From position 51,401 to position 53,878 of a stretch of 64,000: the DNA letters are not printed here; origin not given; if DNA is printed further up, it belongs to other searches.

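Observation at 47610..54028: Uncharacterised gene cluster: repeat-containing histidine kinase, OmpR-type regulator, coiled-coil AAA+ (ClpB-D2/HslU-like) ATPase, double metallophosphoesterase and small wHTH regulator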

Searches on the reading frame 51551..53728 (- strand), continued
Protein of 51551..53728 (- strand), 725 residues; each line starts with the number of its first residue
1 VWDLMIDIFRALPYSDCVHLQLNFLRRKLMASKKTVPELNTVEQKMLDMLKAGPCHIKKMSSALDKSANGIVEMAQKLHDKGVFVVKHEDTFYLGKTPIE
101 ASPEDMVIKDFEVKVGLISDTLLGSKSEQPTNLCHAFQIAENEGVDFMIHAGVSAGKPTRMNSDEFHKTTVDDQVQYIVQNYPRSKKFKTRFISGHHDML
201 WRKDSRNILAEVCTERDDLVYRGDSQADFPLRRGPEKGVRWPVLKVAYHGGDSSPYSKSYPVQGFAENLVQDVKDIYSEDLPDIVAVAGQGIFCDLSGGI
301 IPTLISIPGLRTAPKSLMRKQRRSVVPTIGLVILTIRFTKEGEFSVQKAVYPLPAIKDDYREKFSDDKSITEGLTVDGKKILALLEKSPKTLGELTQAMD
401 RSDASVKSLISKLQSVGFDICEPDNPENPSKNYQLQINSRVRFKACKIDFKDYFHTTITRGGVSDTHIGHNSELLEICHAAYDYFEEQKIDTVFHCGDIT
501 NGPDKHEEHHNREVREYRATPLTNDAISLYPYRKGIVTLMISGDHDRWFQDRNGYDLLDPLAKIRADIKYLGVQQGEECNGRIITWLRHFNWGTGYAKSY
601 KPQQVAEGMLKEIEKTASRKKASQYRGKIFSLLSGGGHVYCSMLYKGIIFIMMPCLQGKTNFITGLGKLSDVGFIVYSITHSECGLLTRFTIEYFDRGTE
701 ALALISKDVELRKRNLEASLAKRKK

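Call 61: list_cluster_members(proteins=[P0215, P0217, P0219, P0221, P0224, P0226, P0227, P0233, P0160, P0165])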
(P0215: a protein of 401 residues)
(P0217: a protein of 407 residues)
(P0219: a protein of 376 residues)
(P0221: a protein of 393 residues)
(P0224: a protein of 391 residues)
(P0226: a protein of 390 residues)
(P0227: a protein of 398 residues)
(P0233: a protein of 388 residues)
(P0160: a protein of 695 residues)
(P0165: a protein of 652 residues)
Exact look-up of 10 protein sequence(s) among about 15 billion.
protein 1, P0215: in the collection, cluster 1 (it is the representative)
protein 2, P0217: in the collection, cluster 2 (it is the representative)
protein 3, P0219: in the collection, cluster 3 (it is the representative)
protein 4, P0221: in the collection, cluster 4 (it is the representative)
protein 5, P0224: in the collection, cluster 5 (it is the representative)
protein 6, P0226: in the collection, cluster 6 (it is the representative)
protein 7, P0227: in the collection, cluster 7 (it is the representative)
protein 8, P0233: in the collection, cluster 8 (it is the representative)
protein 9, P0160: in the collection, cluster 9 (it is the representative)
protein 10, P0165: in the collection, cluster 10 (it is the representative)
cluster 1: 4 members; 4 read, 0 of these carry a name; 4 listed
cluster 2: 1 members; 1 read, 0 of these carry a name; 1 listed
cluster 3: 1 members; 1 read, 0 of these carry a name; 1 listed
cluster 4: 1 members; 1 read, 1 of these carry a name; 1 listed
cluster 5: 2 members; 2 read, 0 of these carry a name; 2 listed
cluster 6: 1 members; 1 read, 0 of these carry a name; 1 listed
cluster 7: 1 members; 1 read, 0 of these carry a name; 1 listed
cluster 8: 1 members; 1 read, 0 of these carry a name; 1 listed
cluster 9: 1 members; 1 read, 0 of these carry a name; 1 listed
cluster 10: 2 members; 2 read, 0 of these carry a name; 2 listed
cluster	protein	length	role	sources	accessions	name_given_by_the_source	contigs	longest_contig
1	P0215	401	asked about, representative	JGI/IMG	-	-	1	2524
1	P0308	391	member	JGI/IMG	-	-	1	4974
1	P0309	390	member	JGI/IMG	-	-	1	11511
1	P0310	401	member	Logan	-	-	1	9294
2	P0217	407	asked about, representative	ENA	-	-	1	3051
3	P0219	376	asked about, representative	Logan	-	-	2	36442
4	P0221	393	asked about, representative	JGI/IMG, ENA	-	predicted phosphodiesterase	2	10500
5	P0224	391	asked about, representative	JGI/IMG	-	-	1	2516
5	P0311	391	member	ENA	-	-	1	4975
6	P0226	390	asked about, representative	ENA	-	-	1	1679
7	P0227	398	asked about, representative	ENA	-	-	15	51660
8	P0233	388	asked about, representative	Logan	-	-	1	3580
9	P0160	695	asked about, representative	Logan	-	-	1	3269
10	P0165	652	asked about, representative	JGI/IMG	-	-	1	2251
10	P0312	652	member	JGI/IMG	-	-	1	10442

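Call 62: find_encoding_contigs(protein=P0227, flank=8000, max_places=3)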
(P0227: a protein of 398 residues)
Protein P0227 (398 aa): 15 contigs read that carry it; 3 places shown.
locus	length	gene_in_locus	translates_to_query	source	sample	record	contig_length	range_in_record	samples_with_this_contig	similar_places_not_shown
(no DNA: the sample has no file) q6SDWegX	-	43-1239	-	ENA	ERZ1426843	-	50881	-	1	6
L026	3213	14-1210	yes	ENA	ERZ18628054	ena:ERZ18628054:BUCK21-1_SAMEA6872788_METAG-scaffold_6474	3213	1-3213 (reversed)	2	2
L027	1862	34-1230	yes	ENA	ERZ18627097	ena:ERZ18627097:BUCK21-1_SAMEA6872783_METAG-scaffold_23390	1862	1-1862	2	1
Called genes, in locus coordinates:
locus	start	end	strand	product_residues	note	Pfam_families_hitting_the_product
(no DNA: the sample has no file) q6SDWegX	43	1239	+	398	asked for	PF00149:Metallophos (weak)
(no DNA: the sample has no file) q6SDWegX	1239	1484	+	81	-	-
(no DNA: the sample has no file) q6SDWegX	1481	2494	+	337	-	PF13439:Glyco_transf_4, PF13579:Glyco_trans_4_4, PF20706:GT4-conflict, PF00534:Glycos_transf_1, PF13692:Glyco_trans_1_4, PF13524:Glyco_trans_1_2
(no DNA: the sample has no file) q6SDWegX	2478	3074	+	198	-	PF00300:His_Phos_1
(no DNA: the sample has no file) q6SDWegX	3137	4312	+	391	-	PF06745:ATPase (weak), PF03796:DnaB_C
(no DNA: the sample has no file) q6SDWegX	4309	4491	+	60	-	-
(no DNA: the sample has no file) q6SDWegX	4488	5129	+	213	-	-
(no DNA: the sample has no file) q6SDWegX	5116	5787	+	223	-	PF07460:NUMOD3 (faint)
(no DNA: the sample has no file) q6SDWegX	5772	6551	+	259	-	PF01807:Zn_ribbon_DnaG (weak), PF01751:Toprim (weak), PF13155:Toprim_2, PF13662:Toprim_4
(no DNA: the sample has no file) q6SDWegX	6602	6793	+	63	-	-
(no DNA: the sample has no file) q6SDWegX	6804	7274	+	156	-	PF01844:HNH (weak)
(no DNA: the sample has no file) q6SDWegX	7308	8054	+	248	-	-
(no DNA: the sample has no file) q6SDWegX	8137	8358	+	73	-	-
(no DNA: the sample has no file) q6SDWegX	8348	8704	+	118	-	PF01242:PTPS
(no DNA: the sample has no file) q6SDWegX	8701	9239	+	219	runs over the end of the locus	PF04055:Radical_SAM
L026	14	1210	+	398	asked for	PF00149:Metallophos (weak)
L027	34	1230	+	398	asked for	PF00149:Metallophos (weak)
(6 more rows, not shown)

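Call 63: search_protein_families(library=phrogs, proteins=[window:51551-53641:-, P0227, P0219], max_evalue=0.001)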
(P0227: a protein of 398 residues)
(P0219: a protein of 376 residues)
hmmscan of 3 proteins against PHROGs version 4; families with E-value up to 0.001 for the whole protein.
window:51551-53641:- (696 aa): 2 families
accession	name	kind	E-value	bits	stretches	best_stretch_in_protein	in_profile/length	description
phrog_7339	-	DNA, RNA and nucleotide metabolism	4.6e-06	27.1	0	434-568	35-168/263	DNA repair exonuclease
phrog_1649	-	other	0.00011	22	0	434-483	41-87/308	metallo-phosphoesterase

P0227 (398 aa): 1 family
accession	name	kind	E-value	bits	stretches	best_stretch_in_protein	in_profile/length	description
phrog_7339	-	DNA, RNA and nucleotide metabolism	8e-11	42.8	1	154-331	28-201/263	DNA repair exonuclease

P0219 (376 aa): 3 families
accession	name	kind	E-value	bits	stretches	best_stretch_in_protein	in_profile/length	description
phrog_7339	-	DNA, RNA and nucleotide metabolism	2.9e-10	40.9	1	130-318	26-208/263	DNA repair exonuclease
phrog_284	-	DNA, RNA and nucleotide metabolism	2.2e-06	27.9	1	169-353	182-383/398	exonuclease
phrog_7158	-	unknown function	0.00087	19.1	0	60-228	148-316/554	-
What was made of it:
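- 51551..53641 (-): 696-aa pseudo-dimeric metallophosphoesterase with the layout wHTH1 (res 12-65), MPE1 (83-323, degenerate), wHTH2 (347-406), MPE2 (427-667, intact), C-terminal helix. PHROG 7339 'DNA repair exonuclease' also matches (call 63).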

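Call 68: find_related_loci(query=A2, collection=viral_contigs, flank=8000)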
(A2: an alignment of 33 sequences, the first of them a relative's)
Query A2 (696 aa) in viral_contigs; peptide patterns used: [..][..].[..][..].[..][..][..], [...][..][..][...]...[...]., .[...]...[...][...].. (x = any residue, [..] = any of these).
62 stretches matched a pattern; 30 encode a relative of the query (tblastn E <= 1e-3); 30 distinct loci.
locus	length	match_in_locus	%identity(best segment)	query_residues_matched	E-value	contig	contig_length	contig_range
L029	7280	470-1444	27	68-665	4e-24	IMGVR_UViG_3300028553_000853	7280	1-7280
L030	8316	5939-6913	27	68-665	5e-24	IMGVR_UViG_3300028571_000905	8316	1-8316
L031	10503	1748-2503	32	29-644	2e-22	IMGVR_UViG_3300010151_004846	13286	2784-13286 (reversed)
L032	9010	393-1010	33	85-644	4e-22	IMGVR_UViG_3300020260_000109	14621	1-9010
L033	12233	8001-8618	33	85-644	4e-22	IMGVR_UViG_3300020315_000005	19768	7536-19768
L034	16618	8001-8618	33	85-644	4e-22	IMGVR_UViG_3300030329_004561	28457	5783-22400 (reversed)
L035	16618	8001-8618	33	85-644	4e-22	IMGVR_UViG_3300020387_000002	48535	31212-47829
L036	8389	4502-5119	33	85-644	3e-22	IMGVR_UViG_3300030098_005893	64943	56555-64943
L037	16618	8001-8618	33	85-644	4e-22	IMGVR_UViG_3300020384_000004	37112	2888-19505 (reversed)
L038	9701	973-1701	32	55-644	4e-22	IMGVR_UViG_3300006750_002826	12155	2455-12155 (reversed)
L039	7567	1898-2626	32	55-644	4e-22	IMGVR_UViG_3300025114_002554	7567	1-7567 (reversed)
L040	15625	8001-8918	28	9-666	5e-22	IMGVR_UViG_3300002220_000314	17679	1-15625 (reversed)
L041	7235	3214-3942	32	55-644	4e-22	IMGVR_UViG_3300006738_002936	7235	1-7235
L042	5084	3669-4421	34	44-654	3e-19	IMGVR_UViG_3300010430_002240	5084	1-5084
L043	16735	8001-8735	26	84-650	2e-18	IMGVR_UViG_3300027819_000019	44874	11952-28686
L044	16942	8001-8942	25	78-661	8e-19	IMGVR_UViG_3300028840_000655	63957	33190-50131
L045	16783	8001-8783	33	74-683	1e-17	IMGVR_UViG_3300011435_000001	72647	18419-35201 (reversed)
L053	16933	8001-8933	29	4-666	5e-14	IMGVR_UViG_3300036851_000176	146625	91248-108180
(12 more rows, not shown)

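Call 72: fold_search(model_id=the predicted structure, library=viral)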
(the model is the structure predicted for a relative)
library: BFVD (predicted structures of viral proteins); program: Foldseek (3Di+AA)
matches with E <= 10: 829; with E <= 0.001: 70
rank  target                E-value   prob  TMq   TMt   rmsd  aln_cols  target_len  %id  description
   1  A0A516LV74            1.1e-19  1.00  0.37  0.67   5.2       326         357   18  (no name in the UniProt tables at hand)
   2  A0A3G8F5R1            6.6e-17  1.00  0.30  0.79   3.5       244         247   21  (no name in the UniProt tables at hand)
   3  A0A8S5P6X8            2.2e-16  1.00  0.24  0.26  31.5       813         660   12  Hint (Hedgehog/Intein) domain N-terminal region [Siphoviridae sp. ctsUY14]
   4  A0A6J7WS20            2.1e-13  1.00  0.39  0.52  11.4       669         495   12  Uncharacterized protein [uncultured Caudovirales phage]
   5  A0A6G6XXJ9            2.5e-11  1.00  0.35  0.40  11.1       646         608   10  (no name in the UniProt tables at hand)
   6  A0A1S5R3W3            7.4e-11  1.00  0.36  0.45  13.3       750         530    9  Uncharacterized protein [Pseudomonas phage pf16]
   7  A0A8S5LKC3            9.8e-10  1.00  0.23  0.38  17.2       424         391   13  DNA polymerase II small subunit [Siphoviridae sp. ctcPV5]
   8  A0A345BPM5            1.3e-09  1.00  0.26  0.45  25.6       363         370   12  (no name in the UniProt tables at hand)
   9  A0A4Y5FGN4            1.5e-09  1.00  0.27  0.41   8.9       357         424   14  DNA polymerase [Lactobacillus phage 3-521]
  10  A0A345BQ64            2.6e-09  1.00  0.25  0.39  23.8       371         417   13  (no name in the UniProt tables at hand)
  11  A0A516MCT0            2.9e-09  1.00  0.27  0.44   9.2       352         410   11  (no name in the UniProt tables at hand)
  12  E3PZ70                6.5e-09  1.00  0.23  0.39  24.7       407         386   10  Uncharacterized protein [Roseovarius sp. 217 phage 1]
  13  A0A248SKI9            7.7e-09  1.00  0.25  0.34  26.1       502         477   10  (no name in the UniProt tables at hand)
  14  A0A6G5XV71            8.2e-09  1.00  0.26  0.34  21.6       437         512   12  (no name in the UniProt tables at hand)
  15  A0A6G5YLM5            1.6e-08  1.00  0.25  0.38   5.5       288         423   16  (no name in the UniProt tables at hand)
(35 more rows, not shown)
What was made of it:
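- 51551..53641 (-): The best BFVD phage protein scores E 1e-19 (call 72).
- Single-unit MPE relatives are abundant on viral contigs (calls 62, 68, 72).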

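Call 74: search_protein_families(library=phrogs, proteins=[L035:2176-4101:+, L035:5145-6107:+, L035:6370-7386:+, L035:8723-9382:+, L035:9370-11217:+, L045:1086-3098:+, L045:3305-5566:+, L045:8826-9809:+, L044:10418-12772:-, L053:4533-7169:-], max_evalue=0.00001)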
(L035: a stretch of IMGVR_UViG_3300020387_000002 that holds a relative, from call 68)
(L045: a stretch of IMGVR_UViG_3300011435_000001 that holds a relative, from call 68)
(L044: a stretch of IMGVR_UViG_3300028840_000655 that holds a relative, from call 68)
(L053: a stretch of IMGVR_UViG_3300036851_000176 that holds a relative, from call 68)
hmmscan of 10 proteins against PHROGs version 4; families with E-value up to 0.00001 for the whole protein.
L035:2176-4101:+ (641 aa): 0 families

L035:5145-6107:+ (320 aa): 0 families

L035:6370-7386:+ (338 aa): 0 families

L035:8723-9382:+ (219 aa): 0 families

L035:9370-11217:+ (615 aa): 1 family
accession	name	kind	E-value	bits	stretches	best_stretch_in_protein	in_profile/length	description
phrog_24361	-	head and packaging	4.2e-09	37.4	1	441-585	8-146/162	terminase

L045:1086-3098:+ (670 aa): 3 families
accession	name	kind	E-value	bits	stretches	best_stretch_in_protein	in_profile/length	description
phrog_17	-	DNA, RNA and nucleotide metabolism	3.9e-70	238.2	1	3-666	669-1228/1445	DNA polymerase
phrog_10285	-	DNA, RNA and nucleotide metabolism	2.1e-36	126.6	2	505-669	149-319/321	DNA polymerase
phrog_7766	-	DNA, RNA and nucleotide metabolism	3.6e-22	79.7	1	534-670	56-185/186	DNA polymerase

L045:3305-5566:+ (753 aa): 0 families

L045:8826-9809:+ (327 aa): 1 family
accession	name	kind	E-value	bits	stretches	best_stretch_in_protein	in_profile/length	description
phrog_540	-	DNA, RNA and nucleotide metabolism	7.2e-77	260.4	1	1-317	292-596/715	nucleotide-sugar epimerase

L044:10418-12772:- (784 aa): 0 families

L053:4533-7169:- (878 aa): 0 families
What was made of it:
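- Tried and rejected: PHROG annotation of the phage neighbours was mostly uninformative (call 74).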
